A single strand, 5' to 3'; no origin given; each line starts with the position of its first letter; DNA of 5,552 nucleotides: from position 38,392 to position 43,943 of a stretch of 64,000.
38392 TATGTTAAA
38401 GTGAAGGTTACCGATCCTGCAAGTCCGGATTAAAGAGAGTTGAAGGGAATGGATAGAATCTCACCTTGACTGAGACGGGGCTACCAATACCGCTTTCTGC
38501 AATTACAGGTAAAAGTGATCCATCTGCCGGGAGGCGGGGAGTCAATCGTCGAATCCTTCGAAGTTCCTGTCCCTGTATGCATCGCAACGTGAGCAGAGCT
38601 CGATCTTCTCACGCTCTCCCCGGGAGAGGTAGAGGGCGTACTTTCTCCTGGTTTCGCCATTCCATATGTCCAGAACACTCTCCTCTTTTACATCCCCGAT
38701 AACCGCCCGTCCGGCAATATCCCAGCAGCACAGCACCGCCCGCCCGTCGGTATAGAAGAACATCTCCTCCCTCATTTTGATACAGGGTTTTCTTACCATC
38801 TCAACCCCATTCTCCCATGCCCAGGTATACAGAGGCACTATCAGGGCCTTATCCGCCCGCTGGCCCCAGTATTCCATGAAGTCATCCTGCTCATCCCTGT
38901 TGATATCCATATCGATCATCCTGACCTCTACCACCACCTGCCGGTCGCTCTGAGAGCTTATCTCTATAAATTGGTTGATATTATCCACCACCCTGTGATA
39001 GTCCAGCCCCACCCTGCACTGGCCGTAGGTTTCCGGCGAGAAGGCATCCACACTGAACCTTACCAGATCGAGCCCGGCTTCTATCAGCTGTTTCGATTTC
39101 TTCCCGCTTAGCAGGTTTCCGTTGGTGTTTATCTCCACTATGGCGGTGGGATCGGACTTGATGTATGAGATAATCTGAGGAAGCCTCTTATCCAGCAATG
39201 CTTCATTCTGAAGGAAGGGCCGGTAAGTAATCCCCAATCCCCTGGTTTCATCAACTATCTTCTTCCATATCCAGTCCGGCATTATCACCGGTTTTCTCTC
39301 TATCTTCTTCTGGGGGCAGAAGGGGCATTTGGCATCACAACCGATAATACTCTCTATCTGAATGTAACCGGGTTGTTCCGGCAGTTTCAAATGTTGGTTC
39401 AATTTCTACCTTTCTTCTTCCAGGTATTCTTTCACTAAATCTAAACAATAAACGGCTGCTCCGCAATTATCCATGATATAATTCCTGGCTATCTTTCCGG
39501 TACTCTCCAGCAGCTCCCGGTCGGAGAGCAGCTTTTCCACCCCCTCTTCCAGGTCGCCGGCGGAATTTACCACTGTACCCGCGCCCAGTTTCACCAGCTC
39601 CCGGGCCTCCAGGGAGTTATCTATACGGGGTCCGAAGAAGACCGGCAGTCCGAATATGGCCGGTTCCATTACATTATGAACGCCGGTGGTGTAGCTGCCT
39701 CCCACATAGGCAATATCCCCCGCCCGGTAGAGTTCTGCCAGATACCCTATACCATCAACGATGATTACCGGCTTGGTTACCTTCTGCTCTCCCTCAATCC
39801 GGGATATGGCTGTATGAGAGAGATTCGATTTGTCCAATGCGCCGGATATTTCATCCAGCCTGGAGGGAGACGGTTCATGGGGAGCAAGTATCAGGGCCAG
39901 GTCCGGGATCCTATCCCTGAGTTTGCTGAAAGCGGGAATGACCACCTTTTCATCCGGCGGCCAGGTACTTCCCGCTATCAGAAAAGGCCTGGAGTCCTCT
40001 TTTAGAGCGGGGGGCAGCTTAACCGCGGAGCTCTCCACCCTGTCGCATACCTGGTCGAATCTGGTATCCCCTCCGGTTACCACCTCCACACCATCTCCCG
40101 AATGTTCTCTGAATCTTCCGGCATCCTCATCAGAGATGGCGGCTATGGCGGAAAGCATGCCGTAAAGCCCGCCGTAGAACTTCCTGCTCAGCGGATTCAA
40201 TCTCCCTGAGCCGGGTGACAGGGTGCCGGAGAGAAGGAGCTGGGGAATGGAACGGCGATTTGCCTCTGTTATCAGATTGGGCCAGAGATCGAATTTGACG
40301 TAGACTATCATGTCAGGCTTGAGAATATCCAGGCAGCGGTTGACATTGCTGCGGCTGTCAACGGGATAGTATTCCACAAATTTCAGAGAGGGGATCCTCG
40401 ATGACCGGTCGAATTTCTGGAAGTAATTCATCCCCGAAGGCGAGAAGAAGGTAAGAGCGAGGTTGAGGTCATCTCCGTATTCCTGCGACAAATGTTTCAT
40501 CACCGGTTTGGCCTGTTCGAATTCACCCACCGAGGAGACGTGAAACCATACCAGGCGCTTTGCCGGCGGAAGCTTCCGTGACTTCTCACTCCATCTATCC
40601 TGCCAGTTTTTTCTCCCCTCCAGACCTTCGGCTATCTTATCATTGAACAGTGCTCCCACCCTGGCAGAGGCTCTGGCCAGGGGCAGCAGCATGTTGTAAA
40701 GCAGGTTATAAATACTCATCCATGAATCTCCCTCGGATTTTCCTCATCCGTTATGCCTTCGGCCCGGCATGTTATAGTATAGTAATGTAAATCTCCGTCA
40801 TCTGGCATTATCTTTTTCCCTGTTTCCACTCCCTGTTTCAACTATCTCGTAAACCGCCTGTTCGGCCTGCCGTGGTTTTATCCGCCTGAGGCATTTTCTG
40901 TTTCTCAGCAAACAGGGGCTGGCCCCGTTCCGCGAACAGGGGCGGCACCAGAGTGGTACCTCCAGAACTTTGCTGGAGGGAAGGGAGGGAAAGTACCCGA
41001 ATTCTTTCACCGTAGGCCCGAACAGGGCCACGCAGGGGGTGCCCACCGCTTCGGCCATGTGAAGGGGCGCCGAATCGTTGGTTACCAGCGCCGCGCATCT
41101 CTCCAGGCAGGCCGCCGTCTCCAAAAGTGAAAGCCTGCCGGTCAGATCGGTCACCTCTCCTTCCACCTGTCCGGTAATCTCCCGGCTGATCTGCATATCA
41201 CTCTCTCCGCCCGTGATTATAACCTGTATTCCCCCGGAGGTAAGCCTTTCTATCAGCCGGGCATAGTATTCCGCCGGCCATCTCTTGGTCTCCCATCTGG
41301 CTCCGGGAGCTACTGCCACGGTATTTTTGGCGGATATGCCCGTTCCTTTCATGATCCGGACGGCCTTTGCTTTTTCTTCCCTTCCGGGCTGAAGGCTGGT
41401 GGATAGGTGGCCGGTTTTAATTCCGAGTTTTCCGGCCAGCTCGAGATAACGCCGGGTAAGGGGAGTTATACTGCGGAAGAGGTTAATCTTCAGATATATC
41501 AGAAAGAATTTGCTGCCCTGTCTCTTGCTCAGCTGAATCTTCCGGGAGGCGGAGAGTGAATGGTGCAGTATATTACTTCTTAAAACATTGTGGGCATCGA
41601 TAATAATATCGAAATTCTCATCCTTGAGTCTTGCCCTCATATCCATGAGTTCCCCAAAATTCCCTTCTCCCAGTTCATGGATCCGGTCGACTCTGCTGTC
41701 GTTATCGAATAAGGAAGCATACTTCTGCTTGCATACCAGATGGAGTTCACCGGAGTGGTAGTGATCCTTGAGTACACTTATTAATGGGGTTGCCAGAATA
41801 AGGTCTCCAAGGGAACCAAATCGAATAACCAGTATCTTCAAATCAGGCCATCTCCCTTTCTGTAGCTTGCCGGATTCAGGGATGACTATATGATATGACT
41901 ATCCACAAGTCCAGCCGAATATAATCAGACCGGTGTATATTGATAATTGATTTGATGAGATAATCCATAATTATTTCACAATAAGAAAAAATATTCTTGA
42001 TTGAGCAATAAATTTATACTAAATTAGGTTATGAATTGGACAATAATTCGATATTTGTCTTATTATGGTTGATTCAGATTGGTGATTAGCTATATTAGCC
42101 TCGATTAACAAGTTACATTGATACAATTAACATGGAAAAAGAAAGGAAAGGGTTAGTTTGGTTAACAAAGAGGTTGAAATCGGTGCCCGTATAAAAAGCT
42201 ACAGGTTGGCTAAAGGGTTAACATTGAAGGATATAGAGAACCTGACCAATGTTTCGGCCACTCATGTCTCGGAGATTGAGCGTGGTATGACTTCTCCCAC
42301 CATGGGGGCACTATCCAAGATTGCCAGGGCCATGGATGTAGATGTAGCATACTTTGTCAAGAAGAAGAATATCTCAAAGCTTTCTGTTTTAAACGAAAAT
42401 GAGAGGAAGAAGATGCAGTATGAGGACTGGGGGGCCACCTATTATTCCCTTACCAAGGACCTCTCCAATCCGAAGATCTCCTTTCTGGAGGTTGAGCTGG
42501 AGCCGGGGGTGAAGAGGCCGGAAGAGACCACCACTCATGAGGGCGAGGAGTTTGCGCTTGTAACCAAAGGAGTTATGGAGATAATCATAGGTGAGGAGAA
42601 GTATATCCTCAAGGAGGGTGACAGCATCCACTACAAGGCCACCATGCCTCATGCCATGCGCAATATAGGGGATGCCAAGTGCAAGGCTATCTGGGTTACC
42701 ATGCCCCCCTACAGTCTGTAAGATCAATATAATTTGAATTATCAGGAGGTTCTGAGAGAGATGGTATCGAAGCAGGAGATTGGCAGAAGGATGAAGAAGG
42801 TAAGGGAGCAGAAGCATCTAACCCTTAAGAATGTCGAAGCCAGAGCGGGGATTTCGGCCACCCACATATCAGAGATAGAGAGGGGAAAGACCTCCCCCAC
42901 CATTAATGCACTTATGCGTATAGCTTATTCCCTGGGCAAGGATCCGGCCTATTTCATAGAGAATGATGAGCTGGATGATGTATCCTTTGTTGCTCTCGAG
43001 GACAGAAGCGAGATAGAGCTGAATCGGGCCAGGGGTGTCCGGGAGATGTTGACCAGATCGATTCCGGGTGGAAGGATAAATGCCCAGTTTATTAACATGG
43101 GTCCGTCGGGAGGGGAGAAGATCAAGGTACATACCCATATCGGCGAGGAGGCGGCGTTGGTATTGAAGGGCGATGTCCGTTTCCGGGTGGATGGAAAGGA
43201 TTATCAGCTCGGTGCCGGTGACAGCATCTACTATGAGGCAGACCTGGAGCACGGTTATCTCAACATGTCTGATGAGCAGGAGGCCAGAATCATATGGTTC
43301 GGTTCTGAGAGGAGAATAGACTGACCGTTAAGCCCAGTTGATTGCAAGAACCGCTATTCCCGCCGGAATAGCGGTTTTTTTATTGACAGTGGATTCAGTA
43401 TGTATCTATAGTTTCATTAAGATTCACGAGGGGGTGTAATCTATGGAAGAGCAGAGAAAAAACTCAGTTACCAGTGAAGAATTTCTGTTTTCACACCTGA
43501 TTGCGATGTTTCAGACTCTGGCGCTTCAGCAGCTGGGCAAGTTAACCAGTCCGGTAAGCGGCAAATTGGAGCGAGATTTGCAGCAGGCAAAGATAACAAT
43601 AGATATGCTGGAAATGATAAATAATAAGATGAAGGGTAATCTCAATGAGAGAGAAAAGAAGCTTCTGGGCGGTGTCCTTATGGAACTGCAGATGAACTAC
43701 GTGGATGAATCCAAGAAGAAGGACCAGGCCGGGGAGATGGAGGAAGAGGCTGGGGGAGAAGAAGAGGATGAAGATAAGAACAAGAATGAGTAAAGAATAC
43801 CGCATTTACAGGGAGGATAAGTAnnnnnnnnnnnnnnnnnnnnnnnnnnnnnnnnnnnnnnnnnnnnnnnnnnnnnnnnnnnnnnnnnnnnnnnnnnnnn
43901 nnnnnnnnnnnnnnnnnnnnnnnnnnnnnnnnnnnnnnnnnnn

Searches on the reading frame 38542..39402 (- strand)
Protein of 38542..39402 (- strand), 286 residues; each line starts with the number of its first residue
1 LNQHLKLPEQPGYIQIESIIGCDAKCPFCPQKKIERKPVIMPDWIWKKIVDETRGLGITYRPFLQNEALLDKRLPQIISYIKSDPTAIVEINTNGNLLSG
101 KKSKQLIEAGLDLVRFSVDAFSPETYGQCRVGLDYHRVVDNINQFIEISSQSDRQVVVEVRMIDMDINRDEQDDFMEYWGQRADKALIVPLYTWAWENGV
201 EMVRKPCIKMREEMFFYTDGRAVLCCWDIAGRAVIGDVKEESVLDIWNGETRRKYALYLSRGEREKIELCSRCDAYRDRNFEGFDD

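Call 31: search_protein_families(library=pfam, proteins=[window:38542-39402:-], max_evalue=0.001)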
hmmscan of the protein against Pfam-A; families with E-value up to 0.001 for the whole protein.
window:38542-39402:- (286 aa): 2 families
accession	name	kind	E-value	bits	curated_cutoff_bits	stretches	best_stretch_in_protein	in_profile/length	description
PF13186.11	SPASM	-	4e-12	46.7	21.5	1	207-274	1-67/67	Iron-sulfur cluster-binding domain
PF04055.27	Radical_SAM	-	4.8e-12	46.8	29.5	1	18-148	3-139/166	Radical SAM superfamily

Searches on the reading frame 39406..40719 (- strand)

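Call 31: search_protein_families(library=pfam, proteins=[window:39406-40719:-], max_evalue=0.001)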
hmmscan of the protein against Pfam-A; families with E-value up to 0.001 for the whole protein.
window:39406-40719:- (437 aa): 1 family
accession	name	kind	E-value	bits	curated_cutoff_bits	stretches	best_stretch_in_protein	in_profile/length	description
PF04413.22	Glycos_transf_N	-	4.9e-39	134.2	23.9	1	41-223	5-179/179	3-Deoxy-D-manno-octulosonic-acid transferase (kdotransferase)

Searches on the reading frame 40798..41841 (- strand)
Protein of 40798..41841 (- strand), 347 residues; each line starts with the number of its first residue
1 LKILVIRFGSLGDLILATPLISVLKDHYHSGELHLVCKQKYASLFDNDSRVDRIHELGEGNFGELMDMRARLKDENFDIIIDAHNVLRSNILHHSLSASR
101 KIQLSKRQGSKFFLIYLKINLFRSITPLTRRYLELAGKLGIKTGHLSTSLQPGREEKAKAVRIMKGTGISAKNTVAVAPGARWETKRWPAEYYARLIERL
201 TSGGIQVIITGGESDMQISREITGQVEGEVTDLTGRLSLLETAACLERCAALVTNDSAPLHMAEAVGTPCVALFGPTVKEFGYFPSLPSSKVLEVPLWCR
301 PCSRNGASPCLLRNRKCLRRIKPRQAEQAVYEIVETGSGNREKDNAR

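Call 31: search_protein_families(library=pfam, proteins=[window:40798-41841:-], max_evalue=0.001)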
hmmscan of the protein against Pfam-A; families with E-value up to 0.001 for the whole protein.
window:40798-41841:- (347 aa): 1 family
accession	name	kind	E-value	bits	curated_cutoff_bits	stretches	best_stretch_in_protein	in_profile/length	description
PF01075.23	Glyco_transf_9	-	6.5e-38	130.9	22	1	68-305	4-239/247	Glycosyltransferase family 9 (heptosyltransferase)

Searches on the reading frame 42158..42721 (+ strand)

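Call 31: search_protein_families(library=pfam, proteins=[window:42158-42721:+], max_evalue=0.001)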
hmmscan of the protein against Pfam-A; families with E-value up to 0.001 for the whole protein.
window:42158-42721:+ (187 aa): 8 families
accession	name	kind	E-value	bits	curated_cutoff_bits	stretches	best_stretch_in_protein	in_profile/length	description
PF07883.17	Cupin_2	-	2.2e-18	66.2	27.2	1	111-180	2-69/70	Cupin domain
PF01381.28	HTH_3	-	6.9e-13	48.9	23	1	12-66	1-55/55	Helix-turn-helix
PF13560.12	HTH_31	-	2.8e-09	37.6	27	1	7-63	1-58/64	Helix-turn-helix domain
PF02311.25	AraC_binding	-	3.7e-05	23.9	21.1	1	125-184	19-78/135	AraC-like ligand binding domain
PF01050.24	MannoseP_isomer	-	5e-05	23.9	23.6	1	82-181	7-101/116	Mannose-6-phosphate isomerase C-terminal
PF12844.13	HTH_19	-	0.00019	21.7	30.2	1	9-71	1-63/64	Helix-turn-helix domain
PF13413.12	HTH_25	-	0.00024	21.3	24.6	1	14-45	4-35/62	Helix-turn-helix domain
PF13443.12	HTH_26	-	0.00029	21.4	22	1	12-63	2-54/63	Cro/C1-type HTH DNA-binding domain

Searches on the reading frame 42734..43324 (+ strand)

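Call 31: search_protein_families(library=pfam, proteins=[window:42734-43324:+], max_evalue=0.001)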
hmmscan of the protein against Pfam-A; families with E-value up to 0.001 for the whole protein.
window:42734-43324:+ (196 aa): 8 families
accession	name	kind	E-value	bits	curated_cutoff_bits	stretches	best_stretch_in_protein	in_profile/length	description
PF07883.17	Cupin_2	-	2.3e-17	62.9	27.2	1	126-189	8-69/70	Cupin domain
PF01381.28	HTH_3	-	9.9e-12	45.2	23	1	20-74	1-55/55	Helix-turn-helix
PF12844.13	HTH_19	-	1.5e-08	34.8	30.2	1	17-75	1-59/64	Helix-turn-helix domain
PF13560.12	HTH_31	-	4.1e-08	33.8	27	1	15-65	1-52/64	Helix-turn-helix domain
PF05899.18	Cupin_3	-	2.2e-05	24.5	23.5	1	138-171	26-60/74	EutQ-like cupin domain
PF13443.12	HTH_26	-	3.3e-05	24.5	22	1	19-72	1-55/63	Cro/C1-type HTH DNA-binding domain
PF13744.12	HTH_37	-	3.5e-05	24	27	1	9-70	12-74/80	Helix-turn-helix domain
PF02311.25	AraC_binding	-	6.5e-05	23.1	21.1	1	131-180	17-66/135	AraC-like ligand binding domain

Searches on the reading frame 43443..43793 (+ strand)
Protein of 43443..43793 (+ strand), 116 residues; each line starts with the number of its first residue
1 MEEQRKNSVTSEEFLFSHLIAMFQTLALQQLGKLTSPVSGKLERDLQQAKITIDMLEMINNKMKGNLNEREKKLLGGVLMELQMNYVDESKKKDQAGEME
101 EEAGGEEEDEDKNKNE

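Call 31: search_protein_families(library=pfam, proteins=[window:43443-43793:+], max_evalue=0.001)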
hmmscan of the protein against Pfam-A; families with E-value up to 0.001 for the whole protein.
window:43443-43793:+ (116 aa): 1 family
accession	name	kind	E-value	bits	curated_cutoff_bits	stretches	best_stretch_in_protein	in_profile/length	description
PF08899.16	DUF1844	-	1.7e-22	79.8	27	1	15-87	3-75/76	Domain of unknown function (DUF1844)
